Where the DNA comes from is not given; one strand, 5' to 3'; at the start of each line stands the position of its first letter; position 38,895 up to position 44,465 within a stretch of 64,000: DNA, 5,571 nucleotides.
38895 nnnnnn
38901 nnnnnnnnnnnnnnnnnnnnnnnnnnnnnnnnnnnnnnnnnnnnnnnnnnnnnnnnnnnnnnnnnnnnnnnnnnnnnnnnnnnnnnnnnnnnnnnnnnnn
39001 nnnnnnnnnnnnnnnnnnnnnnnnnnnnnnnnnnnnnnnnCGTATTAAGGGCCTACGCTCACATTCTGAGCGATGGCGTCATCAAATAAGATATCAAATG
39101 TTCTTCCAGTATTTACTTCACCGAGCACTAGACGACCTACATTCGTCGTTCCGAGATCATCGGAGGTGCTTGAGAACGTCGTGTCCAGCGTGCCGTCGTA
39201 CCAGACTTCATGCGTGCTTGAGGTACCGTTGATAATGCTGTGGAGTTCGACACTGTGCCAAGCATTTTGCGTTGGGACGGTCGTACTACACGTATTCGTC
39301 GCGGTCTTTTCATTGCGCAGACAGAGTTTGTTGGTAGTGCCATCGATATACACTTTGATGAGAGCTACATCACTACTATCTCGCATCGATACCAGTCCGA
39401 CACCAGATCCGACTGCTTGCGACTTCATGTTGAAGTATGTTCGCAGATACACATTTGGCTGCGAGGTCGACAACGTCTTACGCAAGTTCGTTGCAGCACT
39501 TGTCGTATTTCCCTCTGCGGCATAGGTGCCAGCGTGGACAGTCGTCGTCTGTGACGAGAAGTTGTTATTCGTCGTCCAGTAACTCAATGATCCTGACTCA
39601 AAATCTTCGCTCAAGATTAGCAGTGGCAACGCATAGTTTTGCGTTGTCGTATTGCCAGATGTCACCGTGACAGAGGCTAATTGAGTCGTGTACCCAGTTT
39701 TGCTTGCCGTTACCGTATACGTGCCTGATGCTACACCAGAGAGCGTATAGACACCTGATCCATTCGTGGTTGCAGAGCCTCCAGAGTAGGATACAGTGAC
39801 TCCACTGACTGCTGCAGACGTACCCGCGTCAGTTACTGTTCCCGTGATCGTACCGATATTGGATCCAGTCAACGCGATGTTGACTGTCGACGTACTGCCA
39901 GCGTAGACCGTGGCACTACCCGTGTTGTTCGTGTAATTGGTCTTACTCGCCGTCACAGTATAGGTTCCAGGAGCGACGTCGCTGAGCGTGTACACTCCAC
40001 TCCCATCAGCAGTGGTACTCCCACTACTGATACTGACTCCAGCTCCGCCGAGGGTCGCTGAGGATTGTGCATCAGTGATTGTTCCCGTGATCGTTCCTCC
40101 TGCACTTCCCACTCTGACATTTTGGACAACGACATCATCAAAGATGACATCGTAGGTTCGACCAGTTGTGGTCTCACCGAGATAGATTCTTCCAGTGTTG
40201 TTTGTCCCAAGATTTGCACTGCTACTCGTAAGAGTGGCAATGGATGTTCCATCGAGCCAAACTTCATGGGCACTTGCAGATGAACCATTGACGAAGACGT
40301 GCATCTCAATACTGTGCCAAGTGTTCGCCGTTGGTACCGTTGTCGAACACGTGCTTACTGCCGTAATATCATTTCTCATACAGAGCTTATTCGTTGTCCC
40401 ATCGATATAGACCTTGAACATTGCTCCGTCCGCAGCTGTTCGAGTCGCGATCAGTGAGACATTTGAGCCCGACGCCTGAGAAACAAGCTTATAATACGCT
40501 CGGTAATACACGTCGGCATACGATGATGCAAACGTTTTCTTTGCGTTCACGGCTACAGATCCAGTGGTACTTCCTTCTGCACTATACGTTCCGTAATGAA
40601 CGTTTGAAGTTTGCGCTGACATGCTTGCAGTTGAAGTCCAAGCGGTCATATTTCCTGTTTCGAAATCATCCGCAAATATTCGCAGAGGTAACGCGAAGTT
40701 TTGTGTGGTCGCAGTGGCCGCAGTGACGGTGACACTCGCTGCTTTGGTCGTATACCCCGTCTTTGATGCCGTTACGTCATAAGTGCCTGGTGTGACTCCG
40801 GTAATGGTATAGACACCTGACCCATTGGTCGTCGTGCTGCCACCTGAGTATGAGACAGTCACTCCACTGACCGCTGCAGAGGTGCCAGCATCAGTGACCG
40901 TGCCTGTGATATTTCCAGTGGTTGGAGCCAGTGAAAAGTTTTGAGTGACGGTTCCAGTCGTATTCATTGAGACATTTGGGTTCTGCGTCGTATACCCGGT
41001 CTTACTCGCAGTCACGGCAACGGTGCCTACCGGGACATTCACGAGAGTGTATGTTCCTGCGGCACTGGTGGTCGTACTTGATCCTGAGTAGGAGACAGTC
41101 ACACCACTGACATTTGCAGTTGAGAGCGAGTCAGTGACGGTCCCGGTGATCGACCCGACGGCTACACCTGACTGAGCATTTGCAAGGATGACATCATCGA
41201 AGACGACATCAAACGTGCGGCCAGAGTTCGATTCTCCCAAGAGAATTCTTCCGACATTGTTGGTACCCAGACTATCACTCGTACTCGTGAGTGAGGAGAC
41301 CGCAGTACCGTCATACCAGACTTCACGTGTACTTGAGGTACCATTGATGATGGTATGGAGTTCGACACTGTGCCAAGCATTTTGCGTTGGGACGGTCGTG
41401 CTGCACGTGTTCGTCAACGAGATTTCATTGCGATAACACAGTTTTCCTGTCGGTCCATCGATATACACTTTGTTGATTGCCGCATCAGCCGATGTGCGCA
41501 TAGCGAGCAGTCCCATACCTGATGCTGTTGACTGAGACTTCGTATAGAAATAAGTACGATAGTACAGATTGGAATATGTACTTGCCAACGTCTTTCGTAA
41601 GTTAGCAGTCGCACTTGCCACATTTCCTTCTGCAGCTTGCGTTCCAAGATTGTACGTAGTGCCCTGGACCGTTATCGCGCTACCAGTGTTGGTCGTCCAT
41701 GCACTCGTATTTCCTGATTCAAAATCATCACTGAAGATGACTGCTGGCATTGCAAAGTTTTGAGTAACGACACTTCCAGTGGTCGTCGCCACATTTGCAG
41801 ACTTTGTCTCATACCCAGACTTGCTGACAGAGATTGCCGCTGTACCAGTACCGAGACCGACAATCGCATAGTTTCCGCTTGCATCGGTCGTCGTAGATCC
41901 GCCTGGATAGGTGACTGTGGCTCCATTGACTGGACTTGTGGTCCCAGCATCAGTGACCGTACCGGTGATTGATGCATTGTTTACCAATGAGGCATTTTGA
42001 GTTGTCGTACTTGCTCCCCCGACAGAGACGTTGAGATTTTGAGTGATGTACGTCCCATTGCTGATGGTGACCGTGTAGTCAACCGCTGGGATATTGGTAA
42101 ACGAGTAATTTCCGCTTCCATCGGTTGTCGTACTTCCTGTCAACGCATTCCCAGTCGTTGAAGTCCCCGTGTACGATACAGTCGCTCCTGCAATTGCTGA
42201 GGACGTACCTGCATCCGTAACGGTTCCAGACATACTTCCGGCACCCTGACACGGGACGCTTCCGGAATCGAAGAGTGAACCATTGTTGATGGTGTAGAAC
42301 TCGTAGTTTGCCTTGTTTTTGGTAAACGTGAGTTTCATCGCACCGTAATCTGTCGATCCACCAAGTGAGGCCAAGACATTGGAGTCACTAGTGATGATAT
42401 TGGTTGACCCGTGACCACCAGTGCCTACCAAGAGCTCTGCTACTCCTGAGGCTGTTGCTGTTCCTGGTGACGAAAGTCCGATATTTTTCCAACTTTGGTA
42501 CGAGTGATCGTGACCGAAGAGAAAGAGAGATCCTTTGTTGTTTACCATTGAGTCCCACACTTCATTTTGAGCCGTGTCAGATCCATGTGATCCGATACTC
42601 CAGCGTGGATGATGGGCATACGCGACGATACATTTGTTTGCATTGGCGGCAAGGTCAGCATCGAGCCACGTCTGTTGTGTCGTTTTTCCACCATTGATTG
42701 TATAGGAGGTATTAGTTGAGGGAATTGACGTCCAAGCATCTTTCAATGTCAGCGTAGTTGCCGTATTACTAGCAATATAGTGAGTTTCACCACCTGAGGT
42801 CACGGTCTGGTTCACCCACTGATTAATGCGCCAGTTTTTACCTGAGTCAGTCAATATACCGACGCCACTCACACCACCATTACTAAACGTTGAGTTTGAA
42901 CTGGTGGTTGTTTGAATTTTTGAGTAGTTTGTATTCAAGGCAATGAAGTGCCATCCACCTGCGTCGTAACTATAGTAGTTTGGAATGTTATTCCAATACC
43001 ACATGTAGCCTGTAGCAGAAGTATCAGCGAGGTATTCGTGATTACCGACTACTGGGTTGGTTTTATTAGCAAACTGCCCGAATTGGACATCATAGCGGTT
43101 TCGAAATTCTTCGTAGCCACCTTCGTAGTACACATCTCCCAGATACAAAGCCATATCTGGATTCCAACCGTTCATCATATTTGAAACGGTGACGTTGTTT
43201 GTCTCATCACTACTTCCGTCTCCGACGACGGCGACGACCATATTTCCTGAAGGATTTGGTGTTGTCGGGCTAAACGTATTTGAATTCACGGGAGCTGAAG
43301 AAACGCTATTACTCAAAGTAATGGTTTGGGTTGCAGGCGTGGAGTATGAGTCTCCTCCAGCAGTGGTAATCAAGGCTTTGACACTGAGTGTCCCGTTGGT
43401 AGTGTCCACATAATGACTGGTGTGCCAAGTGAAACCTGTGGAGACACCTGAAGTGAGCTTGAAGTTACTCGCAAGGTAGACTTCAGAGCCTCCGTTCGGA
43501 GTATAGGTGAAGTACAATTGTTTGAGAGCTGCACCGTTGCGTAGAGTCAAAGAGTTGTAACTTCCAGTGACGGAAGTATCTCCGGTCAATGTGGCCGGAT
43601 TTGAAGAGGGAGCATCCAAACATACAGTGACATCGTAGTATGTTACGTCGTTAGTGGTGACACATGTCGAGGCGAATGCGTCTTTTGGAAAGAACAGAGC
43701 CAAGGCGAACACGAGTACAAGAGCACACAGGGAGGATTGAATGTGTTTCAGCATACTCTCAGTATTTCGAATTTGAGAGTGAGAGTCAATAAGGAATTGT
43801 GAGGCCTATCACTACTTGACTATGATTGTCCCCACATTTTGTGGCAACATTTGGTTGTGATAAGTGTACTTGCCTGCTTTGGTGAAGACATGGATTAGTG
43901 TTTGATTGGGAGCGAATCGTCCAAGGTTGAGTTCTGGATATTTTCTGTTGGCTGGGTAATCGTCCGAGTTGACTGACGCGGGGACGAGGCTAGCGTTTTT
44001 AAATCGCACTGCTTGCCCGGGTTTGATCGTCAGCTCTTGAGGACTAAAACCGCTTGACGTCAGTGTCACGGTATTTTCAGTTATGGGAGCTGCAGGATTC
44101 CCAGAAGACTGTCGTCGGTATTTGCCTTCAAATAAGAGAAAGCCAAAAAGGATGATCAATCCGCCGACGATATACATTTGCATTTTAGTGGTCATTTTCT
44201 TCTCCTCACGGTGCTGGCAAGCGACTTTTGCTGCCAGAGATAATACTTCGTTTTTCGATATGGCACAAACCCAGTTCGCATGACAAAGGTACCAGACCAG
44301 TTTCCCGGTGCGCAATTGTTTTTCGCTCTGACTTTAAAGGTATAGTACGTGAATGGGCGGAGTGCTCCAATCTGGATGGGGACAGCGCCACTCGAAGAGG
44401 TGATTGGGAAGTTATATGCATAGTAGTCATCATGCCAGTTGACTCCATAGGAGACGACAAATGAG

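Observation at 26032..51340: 25-kb single-strand array of secreted hydrolase and adhesin megaproteins, with a sixfold expansion of purple-acid-phosphatase-like metallophosphatase domains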

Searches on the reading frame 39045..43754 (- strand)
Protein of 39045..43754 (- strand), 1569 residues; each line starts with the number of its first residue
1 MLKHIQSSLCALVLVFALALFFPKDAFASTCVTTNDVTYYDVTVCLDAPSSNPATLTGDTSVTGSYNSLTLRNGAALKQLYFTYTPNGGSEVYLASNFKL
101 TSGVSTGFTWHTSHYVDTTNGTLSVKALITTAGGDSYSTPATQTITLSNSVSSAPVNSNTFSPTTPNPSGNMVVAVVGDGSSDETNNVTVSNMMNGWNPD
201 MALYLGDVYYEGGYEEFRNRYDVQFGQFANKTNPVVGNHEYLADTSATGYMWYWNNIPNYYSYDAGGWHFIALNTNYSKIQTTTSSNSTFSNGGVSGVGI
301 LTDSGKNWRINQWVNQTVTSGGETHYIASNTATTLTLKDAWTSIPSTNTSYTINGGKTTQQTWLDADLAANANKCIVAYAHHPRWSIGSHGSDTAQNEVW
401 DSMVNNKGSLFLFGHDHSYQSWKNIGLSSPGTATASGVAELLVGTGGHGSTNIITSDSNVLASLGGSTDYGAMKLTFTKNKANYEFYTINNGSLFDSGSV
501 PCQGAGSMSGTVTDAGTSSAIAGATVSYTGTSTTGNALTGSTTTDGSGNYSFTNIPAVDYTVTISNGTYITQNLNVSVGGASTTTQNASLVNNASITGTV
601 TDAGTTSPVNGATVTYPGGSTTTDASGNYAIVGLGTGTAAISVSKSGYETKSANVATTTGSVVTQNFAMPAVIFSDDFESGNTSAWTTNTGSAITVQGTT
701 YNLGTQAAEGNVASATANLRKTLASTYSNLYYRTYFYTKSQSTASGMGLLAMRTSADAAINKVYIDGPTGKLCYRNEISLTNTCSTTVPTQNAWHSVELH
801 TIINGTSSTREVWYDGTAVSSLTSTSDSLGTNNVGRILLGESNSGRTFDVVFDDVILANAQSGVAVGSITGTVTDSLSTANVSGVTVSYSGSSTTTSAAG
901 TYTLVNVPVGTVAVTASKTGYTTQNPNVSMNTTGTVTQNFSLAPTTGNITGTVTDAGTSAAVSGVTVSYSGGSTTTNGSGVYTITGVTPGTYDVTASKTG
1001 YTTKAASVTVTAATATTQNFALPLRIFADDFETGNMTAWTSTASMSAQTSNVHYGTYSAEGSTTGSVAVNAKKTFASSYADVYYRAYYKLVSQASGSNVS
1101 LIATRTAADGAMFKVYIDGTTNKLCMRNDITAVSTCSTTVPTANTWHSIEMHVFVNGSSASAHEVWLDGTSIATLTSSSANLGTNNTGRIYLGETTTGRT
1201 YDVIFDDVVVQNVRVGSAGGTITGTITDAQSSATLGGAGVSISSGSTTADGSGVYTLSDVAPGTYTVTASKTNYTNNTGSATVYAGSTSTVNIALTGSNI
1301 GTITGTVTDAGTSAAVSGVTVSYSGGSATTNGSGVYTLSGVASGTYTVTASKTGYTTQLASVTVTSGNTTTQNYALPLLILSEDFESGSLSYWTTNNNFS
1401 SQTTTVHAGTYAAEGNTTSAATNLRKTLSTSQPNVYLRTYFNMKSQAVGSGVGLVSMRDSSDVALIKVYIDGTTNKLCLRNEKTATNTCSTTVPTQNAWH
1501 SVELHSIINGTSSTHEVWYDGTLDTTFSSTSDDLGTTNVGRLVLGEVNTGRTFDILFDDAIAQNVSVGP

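Call 4: search_protein_families(library=pfam, proteins=[window:39045-43754:-], max_evalue=0.01)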
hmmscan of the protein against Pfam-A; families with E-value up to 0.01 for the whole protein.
window:39045-43754:- (1569 aa): 8 families
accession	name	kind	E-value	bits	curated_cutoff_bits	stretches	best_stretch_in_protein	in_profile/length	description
PF13620.12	CarboxypepD_reg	-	2.5e-72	239.7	32.3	6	949-1022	2-81/82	Carboxypeptidase regulatory-like domain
PF13715.12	CarbopepD_reg_2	-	1.1e-53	179.6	32.2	6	1303-1375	1-75/88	CarboxypepD_reg-like domain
PF08308.17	PEGA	-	2.4e-12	47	20.8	2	1336-1377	27-68/71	PEGA domain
PF09430.16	EMC7_beta-sandw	-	1.7e-09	38.4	26.6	0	541-594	22-73/122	ER membrane protein complex subunit 7, beta-sandwich domain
PF00149.33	Metallophos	-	3.5e-08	34.6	21.5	1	197-419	29-191/191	Calcineurin-like phosphoesterase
PF14686.12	fn3_3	-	0.00043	20.4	24.4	3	1328-1371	29-74/75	Polysaccharide lyase family 4, domain II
PF17210.9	SdrD_B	-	0.0011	19.6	29.7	1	513-574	17-74/112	SdrD B-like domain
PF12985.13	DUF3869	-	0.0017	18.9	24.5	2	1302-1364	7-68/85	Domain of unknown function (DUF3869)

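Call 33: search_protein_families(library=ncbifam, proteins=[window:39045-43754:-], max_evalue=0.01)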
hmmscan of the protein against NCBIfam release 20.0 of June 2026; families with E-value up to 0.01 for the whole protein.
window:39045-43754:- (1569 aa): 1 family
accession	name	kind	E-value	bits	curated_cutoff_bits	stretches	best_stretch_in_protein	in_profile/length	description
NF052345.1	S_layer_anammox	exception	4.1e-40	137.1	1400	6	933-1114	1299-1478/1596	Kustd1514 family S-layer glycoprotein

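Call 89: find_related_loci(query=window:39045-43754:-, collection=metagenome_contigs, flank=10000)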
Query window:39045-43754:- (1569 aa) in metagenome_contigs; peptide patterns used: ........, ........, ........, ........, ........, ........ (x = any residue, [..] = any of these).
38 stretches matched a pattern; 2 encode a relative of the query (tblastn E <= 1e-3); 2 distinct loci.
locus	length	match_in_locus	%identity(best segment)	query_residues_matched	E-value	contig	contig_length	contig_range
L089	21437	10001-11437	47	301-340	7e-5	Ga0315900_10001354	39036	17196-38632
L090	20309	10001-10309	35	588-1041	8e-5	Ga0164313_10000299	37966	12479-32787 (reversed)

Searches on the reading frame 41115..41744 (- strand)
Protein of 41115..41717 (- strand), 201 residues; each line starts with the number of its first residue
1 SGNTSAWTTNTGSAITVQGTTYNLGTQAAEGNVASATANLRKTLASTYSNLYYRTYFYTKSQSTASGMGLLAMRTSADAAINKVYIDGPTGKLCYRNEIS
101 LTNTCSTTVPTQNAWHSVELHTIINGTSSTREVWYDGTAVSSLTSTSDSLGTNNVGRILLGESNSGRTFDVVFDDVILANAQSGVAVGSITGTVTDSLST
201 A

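Call 16: search_protein_families(library=pfam, proteins=[window:41115-41717:-], max_evalue=1)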
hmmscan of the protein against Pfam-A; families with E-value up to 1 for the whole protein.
seq(201 aa): 2 families
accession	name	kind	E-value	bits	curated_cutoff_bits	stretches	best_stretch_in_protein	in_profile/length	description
PF23511.1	Microp_apicomplexa_7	-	0.14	12.7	31.3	0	43-62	17-36/86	Apicomplexa microprotein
PF14050.11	Nudc_N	-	0.21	12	31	1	33-70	9-46/60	N-terminal conserved domain of Nudc.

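Call 53: search_solved_structures(query=A2, max_evalue=10)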
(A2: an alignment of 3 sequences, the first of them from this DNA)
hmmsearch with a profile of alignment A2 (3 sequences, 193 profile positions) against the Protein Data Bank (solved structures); distinct sequences matched with E-value up to 10: 2.
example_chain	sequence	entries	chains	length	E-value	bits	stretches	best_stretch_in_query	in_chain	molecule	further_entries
3zyp_A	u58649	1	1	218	0.0041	20.4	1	4-191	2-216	CIP1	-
8qpg_TC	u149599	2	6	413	0.17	15.1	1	12-55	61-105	Prokaryotic polysaccharide deacetylase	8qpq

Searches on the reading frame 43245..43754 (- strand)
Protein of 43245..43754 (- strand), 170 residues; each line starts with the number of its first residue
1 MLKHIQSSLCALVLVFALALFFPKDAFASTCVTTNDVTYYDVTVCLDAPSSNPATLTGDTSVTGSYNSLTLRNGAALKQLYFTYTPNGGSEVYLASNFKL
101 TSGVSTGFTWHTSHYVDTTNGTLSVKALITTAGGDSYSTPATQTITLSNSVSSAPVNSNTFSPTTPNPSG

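Call 16: search_protein_families(library=pfam, proteins=[window:43245-43754:-], max_evalue=1)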
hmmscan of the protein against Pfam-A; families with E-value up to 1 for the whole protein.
seq(170 aa): 1 family
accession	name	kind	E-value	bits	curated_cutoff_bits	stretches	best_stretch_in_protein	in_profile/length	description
PF06458.18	MucBP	-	0.075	14.2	23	1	112-144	3-35/63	MucBP domain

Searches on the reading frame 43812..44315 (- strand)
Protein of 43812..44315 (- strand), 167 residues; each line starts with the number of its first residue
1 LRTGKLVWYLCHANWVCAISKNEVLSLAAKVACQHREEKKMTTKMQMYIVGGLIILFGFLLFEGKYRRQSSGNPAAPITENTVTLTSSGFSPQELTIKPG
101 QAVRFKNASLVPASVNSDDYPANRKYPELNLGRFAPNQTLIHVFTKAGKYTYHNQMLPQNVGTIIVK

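Call 4: search_protein_families(library=pfam, proteins=[window:43812-44315:-], max_evalue=0.01)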
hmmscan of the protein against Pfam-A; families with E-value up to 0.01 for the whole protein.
window:43812-44315:- (167 aa): 1 family
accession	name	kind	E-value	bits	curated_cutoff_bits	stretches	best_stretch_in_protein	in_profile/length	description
PF13473.12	Cupredoxin_1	-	2.3e-08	34.4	27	1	70-166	16-104/104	Cupredoxin-like domain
